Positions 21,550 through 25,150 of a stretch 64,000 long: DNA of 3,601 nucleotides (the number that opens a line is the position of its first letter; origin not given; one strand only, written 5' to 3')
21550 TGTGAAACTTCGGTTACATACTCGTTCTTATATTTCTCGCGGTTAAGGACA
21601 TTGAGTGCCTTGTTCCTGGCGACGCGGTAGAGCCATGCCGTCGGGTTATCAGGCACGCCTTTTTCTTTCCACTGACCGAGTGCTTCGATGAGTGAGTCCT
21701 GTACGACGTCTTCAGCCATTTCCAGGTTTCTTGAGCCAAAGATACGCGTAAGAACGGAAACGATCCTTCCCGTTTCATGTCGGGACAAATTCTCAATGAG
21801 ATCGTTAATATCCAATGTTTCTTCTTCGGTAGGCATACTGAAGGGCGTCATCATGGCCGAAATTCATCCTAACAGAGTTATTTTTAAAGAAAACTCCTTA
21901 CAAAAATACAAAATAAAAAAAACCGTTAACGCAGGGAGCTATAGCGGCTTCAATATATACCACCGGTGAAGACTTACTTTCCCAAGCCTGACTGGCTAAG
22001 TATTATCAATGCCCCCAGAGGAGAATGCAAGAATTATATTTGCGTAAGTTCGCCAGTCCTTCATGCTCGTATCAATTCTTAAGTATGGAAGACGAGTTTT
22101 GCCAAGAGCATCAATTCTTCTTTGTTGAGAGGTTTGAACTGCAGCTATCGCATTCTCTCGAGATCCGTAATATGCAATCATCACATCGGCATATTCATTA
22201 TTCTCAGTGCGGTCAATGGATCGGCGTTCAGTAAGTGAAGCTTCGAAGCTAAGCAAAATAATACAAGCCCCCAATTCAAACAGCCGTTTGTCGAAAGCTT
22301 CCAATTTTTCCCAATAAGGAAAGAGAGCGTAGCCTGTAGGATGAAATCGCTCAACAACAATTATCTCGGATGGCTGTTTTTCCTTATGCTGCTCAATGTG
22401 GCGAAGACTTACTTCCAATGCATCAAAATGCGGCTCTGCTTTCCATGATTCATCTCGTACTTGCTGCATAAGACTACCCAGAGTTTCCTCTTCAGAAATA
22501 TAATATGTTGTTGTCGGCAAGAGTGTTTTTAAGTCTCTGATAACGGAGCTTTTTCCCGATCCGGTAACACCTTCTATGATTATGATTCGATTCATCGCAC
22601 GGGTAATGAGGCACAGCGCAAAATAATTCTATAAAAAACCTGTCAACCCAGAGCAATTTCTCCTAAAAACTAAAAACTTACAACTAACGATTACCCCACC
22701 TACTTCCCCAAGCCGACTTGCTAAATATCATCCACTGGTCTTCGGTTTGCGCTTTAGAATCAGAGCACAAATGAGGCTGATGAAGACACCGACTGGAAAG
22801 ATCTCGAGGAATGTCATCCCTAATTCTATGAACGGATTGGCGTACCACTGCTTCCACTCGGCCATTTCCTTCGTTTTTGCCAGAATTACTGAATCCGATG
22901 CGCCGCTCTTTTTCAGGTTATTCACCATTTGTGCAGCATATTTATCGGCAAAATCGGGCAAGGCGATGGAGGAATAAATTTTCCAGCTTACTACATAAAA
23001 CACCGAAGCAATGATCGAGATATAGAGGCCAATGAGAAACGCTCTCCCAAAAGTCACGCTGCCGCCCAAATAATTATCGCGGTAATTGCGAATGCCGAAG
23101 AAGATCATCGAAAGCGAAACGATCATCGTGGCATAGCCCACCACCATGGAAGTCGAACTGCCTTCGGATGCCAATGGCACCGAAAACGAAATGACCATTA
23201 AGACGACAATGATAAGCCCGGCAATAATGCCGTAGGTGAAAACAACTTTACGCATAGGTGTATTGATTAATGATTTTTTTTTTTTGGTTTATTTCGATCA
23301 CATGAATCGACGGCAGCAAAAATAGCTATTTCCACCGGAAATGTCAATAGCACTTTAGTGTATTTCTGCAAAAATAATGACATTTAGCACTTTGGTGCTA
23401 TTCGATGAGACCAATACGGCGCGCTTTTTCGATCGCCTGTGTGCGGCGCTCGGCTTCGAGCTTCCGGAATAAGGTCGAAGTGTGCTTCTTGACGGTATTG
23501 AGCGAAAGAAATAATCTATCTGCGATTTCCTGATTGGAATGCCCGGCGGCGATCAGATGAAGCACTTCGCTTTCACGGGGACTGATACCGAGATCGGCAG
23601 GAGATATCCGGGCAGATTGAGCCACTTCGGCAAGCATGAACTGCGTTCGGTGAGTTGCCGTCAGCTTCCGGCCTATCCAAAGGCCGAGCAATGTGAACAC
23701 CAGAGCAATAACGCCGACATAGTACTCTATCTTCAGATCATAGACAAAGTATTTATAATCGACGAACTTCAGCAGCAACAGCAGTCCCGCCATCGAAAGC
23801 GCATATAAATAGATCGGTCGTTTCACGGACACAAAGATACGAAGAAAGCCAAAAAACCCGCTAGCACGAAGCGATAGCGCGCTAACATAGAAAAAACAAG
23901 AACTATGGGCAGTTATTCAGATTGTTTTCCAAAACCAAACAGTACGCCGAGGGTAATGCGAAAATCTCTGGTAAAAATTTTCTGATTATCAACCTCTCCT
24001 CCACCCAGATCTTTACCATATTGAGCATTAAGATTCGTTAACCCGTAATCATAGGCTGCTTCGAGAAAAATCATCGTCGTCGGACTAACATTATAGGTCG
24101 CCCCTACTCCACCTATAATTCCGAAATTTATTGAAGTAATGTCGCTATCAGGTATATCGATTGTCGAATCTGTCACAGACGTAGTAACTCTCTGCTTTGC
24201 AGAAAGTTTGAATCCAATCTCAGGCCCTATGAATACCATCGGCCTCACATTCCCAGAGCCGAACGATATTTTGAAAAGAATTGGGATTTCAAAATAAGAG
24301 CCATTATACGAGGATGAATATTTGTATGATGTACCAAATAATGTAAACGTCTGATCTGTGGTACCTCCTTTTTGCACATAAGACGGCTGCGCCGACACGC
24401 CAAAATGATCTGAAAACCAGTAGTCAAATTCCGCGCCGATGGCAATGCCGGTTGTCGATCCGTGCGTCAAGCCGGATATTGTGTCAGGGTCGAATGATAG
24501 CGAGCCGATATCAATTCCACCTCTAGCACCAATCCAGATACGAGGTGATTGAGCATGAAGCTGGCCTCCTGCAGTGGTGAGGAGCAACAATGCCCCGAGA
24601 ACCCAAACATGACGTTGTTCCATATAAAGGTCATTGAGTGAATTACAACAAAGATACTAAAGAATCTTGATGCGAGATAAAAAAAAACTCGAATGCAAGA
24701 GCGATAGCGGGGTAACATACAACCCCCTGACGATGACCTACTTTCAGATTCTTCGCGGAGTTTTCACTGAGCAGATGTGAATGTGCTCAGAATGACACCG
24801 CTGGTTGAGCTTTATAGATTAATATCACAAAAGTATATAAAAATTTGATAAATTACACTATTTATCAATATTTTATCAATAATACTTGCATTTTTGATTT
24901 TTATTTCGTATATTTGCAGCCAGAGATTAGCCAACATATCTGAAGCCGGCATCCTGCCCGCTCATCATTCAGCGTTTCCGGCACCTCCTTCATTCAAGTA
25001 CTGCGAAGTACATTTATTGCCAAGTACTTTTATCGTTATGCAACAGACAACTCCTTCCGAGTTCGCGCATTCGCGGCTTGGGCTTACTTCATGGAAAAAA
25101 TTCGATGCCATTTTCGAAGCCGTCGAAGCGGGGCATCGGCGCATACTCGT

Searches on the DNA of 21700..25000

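Call 112: search_rna_families(source=window, start=21700, end=25000, threshold=evalue, max_evalue=0.1)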
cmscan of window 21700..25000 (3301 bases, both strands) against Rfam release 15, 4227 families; matches with E-value up to 0.1: 0.
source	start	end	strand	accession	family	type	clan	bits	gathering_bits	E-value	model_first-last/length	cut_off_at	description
